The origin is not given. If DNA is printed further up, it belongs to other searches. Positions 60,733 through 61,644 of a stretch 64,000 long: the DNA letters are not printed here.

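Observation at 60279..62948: Three-gene hypothetical operon: HExxH protein, signal-peptide-bearing nitroreductase-fold protein and a TM-anchored protein, with a palindromic operator upstream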

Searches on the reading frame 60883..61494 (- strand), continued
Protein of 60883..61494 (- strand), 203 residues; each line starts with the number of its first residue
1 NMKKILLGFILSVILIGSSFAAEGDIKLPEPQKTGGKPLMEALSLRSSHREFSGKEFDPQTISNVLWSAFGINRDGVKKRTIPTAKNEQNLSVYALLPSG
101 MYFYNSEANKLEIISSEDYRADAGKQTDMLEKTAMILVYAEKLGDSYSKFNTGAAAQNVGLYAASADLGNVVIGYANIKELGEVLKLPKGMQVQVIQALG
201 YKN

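Call 58: find_related_loci(query=A6, collection=genome_contigs, flank=6000)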
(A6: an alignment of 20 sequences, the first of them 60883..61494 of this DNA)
Query A6 (203 aa) in genome_contigs; peptide patterns used: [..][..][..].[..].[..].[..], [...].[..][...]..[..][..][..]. (x = any residue, [..] = any of these).
600 stretches matched a pattern (row limit reached: there are more); 570 encode a relative of the query (tblastn E <= 1e-3); the best 80 are kept; 80 distinct loci.
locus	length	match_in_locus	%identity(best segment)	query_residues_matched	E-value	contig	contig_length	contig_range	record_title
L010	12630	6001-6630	45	1-202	3e-50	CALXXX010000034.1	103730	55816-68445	MAG: uncultured Alphaproteobacteria bacterium isolate E27__bin304 genome assembly, contig: E27__k127_2767059, whole geno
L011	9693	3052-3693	43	1-203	2e-47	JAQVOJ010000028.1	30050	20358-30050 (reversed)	MAG: Bacteroidales bacterium isolate STF1_178 NODE_3312_length_30050_cov_11.333222_Sandtown_F1, whole genome shotgun seq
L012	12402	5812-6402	44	4-203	1e-47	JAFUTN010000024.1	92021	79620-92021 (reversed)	MAG: Alphaproteobacteria bacterium isolate RGIG4812 Roe_deer_Reticulum.Co__c449625, whole genome shotgun sequence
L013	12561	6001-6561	44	10-201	5e-46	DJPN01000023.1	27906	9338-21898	MAG TPA_asm: Alphaproteobacteria bacterium UBA6411 UBA6411_contig_4700, whole genome shotgun sequence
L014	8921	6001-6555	46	18-201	3e-45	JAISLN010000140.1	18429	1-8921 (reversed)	MAG: Prevotellaceae bacterium isolate Im510_bin108 k119_1491037, whole genome shotgun sequence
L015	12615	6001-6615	42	7-201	1e-44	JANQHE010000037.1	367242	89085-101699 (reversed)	MAG: Bacteroidales bacterium isolate PL23b_bin.85 k99_2967745, whole genome shotgun sequence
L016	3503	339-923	41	1-201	3e-44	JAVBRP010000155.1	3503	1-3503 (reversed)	MAG: Bacteroidales bacterium isolate EPI_MAG_00198 c_000002111843, whole genome shotgun sequence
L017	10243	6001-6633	42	1-201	8e-44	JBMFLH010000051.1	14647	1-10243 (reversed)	MAG: Candidatus Ratteibacteria bacterium isolate KM4336-44 NODE_1573_length_14647_cov_4.954838, whole genome shotgun seq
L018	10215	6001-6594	42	1-203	1e-43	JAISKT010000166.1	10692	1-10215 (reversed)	MAG: Candidatus Symbiothrix sp. isolate Hs463_bin62 k119_971042, whole genome shotgun sequence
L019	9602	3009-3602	42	2-202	2e-43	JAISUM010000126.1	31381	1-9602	MAG: Candidatus Symbiothrix sp. isolate Md513_bin77 k119_2590701, whole genome shotgun sequence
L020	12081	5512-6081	44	2-187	1e-43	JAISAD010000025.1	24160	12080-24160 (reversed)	MAG: Bacteroidales bacterium isolate Gx481_bin123 k119_2838582, whole genome shotgun sequence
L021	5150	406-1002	41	2-202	3e-43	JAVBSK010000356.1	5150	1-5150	MAG: Bacteroidales bacterium isolate EPI_MAG_00221 c_000010450612, whole genome shotgun sequence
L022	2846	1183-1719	41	28-201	4e-43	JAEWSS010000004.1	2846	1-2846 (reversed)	MAG: Verrucomicrobia bacterium isolate OH_SDB_114 k127_144419, whole genome shotgun sequence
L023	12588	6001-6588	44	1-202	5e-43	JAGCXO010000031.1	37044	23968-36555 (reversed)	MAG: Alphaproteobacteria bacterium isolate RGIG10214 Yak_Rumen-5__c1551074, whole genome shotgun sequence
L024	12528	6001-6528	44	25-202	5e-43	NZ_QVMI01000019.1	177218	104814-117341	Bacteroides sp. 51 scaffold19_size177218, whole genome shotgun sequence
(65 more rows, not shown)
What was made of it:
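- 60883..61491 (-): ORF2, a secreted nitroreductase-fold (SagB/ThcOx-like) FMN protein. The signal peptide is residues 1-21 (61429-61491). At least 570 loci in species-representative genomes (call 58).
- Host association is inferred solely from the names of related MAG records (call 58).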

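Call 73: search_protein_families(library=padloc, proteins=[window:60883-61491:-], max_evalue=0.1)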
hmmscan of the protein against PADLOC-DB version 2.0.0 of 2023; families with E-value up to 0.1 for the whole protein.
window:60883-61491:- (202 aa): 0 families

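Call 74: search_protein_families(library=phrogs, proteins=[window:60883-61491:-], max_evalue=0.1)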
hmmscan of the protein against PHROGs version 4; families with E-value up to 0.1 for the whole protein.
window:60883-61491:- (202 aa): 0 families

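Call 93: find_encoding_contigs(protein=P0018, flank=7000, max_places=2)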
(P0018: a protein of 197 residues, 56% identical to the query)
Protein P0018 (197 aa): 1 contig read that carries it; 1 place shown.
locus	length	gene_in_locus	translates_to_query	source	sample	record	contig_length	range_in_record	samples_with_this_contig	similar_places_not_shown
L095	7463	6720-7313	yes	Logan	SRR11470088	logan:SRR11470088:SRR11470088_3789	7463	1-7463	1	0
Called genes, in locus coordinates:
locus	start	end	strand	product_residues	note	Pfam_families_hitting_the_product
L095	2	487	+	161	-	?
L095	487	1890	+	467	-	PF05193:Peptidase_M16_C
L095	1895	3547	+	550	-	PF00342:PGI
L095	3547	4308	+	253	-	PF00149:Metallophos, PF12850:Metallophos_2 (weak)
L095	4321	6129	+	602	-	PF02518:HATPase_c (weak), PF13589:HATPase_c_3, PF01119:DNA_mis_repair, PF08676:MutL_C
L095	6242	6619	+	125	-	-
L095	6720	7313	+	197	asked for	PF00881:Nitroreductase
